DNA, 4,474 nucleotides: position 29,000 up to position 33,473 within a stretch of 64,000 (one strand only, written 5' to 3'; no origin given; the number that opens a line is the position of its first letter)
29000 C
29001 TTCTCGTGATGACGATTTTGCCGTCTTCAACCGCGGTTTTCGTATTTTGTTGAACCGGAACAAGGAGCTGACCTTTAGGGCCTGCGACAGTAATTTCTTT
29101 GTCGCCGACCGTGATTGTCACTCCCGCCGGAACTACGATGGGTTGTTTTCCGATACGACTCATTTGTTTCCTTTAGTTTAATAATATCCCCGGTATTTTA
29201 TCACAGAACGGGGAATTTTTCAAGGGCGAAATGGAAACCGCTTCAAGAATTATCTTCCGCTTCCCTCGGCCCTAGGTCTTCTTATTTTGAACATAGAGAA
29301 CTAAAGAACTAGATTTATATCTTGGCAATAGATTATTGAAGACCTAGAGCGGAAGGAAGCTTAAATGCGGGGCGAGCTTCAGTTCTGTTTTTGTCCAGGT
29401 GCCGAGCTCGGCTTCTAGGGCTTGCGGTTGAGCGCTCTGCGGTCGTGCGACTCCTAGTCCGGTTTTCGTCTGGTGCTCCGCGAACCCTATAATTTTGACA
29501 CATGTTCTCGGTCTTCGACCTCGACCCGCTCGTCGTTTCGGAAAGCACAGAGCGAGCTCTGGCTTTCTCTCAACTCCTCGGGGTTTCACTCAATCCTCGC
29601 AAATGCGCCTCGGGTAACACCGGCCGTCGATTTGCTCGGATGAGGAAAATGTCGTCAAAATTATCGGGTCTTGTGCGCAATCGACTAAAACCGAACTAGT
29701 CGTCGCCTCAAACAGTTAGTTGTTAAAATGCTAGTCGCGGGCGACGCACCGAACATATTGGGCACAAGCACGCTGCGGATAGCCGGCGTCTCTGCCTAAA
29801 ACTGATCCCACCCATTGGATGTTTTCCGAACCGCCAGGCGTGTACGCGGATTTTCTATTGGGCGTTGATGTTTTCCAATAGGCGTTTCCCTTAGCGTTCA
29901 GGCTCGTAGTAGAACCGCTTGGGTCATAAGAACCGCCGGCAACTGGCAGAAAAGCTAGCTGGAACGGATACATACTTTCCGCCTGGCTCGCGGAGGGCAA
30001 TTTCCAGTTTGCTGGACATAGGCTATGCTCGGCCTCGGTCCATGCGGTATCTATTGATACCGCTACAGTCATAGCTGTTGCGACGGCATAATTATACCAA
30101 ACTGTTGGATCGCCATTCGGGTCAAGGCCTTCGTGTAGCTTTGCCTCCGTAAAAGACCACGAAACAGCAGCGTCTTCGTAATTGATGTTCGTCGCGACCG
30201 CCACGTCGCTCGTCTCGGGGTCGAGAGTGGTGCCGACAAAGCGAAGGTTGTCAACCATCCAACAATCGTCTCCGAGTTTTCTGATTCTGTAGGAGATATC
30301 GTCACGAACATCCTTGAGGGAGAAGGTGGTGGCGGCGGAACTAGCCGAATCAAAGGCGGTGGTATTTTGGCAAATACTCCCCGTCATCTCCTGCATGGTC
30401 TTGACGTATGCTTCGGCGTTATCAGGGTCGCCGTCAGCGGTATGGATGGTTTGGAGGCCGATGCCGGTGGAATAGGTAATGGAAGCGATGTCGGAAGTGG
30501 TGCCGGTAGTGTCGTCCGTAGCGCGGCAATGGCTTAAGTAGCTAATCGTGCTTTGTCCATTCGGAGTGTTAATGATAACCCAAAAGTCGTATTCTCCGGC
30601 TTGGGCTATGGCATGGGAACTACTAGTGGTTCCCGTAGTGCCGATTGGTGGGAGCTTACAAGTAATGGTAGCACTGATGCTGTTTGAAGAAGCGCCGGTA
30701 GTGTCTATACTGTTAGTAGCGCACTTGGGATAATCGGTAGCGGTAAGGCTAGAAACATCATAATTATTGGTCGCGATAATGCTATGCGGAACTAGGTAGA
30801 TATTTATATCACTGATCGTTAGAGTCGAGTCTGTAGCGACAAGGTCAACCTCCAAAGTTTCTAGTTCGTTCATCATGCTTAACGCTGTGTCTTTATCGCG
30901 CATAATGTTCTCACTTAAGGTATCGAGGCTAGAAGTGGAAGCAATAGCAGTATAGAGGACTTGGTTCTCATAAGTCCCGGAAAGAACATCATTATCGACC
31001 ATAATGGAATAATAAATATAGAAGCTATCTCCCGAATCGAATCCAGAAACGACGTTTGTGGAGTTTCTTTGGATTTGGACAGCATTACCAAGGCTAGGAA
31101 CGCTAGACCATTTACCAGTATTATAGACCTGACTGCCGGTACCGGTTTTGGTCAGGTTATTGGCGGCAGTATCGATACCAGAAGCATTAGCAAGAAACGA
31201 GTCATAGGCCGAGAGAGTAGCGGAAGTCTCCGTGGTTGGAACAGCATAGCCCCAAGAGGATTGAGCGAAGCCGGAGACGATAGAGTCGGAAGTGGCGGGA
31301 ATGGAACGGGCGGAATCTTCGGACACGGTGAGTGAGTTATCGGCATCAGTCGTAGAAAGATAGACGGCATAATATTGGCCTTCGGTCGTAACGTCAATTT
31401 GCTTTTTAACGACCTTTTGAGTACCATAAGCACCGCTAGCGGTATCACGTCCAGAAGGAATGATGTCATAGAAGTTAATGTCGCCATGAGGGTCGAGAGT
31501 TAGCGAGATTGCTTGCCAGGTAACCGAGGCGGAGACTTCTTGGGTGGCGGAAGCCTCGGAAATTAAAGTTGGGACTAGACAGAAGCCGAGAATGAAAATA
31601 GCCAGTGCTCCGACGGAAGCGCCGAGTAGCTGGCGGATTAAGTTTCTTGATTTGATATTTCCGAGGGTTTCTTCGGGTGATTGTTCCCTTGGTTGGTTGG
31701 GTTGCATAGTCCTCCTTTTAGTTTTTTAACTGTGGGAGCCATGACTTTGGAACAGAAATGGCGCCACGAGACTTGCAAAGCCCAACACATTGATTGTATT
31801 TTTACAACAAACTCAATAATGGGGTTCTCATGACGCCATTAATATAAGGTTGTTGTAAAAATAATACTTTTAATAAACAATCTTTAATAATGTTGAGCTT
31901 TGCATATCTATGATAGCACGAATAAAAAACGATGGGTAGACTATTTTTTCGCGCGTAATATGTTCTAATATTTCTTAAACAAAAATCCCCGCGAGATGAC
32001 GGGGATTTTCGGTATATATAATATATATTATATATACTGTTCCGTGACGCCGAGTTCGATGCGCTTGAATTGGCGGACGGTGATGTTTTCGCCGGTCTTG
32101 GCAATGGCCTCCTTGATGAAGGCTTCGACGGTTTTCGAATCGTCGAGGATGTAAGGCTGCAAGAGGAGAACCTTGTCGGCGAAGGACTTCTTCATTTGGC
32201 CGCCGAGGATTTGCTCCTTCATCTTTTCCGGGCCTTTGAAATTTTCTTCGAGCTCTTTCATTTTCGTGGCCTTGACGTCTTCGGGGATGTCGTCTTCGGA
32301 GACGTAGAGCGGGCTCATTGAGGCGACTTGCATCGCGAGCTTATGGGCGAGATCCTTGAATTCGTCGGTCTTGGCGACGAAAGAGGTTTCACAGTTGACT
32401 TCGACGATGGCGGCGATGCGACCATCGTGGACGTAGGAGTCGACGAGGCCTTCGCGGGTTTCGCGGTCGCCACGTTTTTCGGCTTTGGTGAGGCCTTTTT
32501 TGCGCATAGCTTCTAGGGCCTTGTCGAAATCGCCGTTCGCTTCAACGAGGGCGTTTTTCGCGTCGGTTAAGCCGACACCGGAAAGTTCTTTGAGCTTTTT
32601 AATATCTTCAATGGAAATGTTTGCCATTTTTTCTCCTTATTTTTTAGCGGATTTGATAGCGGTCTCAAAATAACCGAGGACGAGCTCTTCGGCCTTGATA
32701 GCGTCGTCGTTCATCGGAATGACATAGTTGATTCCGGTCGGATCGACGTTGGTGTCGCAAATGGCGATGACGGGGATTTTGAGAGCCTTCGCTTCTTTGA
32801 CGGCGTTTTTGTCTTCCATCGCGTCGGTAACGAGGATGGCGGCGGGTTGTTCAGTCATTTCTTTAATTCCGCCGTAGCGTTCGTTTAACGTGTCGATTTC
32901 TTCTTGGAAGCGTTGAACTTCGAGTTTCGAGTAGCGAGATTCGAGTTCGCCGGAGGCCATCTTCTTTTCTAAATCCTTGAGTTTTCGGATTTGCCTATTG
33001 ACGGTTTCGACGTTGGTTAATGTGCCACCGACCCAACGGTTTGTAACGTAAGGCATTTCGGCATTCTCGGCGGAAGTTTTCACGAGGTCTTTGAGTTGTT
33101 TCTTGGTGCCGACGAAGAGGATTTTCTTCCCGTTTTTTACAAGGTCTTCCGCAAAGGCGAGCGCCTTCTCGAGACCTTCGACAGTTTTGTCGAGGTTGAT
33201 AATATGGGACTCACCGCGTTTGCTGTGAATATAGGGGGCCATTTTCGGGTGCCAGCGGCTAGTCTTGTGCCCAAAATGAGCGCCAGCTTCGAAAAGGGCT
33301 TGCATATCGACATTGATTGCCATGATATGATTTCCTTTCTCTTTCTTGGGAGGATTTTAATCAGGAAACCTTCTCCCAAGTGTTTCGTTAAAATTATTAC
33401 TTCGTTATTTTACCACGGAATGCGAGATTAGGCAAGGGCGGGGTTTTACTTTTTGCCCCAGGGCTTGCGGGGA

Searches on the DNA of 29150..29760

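Call 69: search_rna_families(source=window, start=29150, end=29760, threshold=evalue, max_evalue=1)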
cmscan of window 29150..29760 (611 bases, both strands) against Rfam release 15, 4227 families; matches with E-value up to 1: 3.
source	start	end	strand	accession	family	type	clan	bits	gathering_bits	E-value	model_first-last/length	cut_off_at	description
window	29258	29361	-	RF03693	MIR1919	Gene; miRNA;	-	22.1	85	0.068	1-123/123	no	MIR1919 microRNA precursor family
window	29252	29365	-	RF00778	MIR473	Gene; miRNA;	-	21.1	52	0.065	1-84/84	no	MIR473 microRNA precursor family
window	29260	29359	-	RF04147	MIR6224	Gene; miRNA;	-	19.6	171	0.2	1-176/176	no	MIR6224 microRNA precursor family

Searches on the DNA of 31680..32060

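Call 8: search_rna_families(source=window, start=31680, end=32060, threshold=evalue, max_evalue=10)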
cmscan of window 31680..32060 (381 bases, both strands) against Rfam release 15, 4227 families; matches with E-value up to 10: 15.
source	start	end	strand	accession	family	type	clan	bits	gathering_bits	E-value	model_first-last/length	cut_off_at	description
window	31753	31924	-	RF04088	MIR812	Gene; miRNA;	-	31.6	80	0.049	1-205/205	no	MIR812 microRNA precursor family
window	31793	31867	-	RF00254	mir-16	Gene; miRNA;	CL00085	24.4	36.5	0.0044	1-82/82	no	mir-16 microRNA precursor family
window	31801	31859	-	RF00686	mir-338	Gene; miRNA;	-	23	57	0.036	1-69/69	no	mir-338 microRNA precursor family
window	31923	32008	-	RF01770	rimP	Cis-reg; leader;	-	21.5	47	0.31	34-102/102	no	Gammaprotebacteria rimP leader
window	31795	31863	-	RF04273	MIR827_2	Gene; miRNA;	CL00143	21.2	67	0.36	1-89/89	no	MIR827_2 microRNA precursor family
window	31950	32041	+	RF01770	rimP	Cis-reg; leader;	-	19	47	1.1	1-102/102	no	Gammaprotebacteria rimP leader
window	31999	32045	+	RF00161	nos_TCE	Cis-reg;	-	17.4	60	0.89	1-64/64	no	Nanos 3' UTR translation control element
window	31898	32020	+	RF02860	Arrc14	Gene; sRNA;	-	17.2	99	4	1-167/167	no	Actinobacillus sRNA 14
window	31756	31842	-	RF04109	mir-1305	Gene; miRNA;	-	15.6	63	3.7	1-83/83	no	mir-1305 microRNA precursor family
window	31918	31962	+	RF00617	cHP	Cis-reg;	CL00129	13.9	40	3.5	1-45/45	no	Flavivirus capsid hairpin cHP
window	31794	31866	-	RF04241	mir-5014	Gene; miRNA;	-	13.8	101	6.6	1-123/123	no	mir-5014 microRNA precursor family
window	31712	31773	-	RF00522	PreQ1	Cis-reg; riboswitch;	-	13.5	39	4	1-45/45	no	PreQ1 (pre queuosine) riboswitch aptamer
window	31871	31919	+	RF01795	FourU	Cis-reg; thermoregulator;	-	13.4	60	6.2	1-65/65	no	FourU thermometer RNA element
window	31870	32016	+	RF02079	STnc180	Gene; sRNA;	-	13.1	50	3.7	1-208/208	no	Enterobacterial sRNA STnc180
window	31959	32009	+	RF02901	AaHKsRNA41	Gene; sRNA;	-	9.8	97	9.4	1-187/187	no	Aggregatibacter sRNA 41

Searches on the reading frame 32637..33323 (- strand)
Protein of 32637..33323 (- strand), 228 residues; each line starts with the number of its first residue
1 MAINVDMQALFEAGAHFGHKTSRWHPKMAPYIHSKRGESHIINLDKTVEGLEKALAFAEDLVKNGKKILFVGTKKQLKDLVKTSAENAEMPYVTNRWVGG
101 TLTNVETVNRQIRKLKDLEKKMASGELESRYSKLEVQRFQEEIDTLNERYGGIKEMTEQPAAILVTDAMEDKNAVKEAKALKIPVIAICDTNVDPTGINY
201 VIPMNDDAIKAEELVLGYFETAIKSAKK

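Call 14: search_protein_families(library=pfam, proteins=[window:32637-33323:-], max_evalue=0.01)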
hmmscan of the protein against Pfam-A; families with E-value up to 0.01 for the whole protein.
window:32637-33323:- (228 aa): 5 families
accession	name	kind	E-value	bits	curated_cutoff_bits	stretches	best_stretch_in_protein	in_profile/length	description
PF00318.25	Ribosomal_S2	-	5.9e-82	274.5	26.1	1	10-225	1-215/216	Ribosomal protein S2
PF18428.7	BRCT_3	-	0.0014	19.1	26.1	0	155-187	43-75/102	BRCA1 C Terminus (BRCT) domain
PF16342.10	DUF4972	-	0.0037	17.6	28.8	1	105-179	46-114/128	Domain of unknown function (DUF4972)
PF21180.3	TOP6A-Spo11_Toprim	-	0.005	17.3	24.1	0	83-148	78-143/170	Topoisomerase 6 subunit A/Spo11, Toprim domain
PF03998.19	Utp11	-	0.0057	17.1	25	1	45-170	105-215/242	Utp11 protein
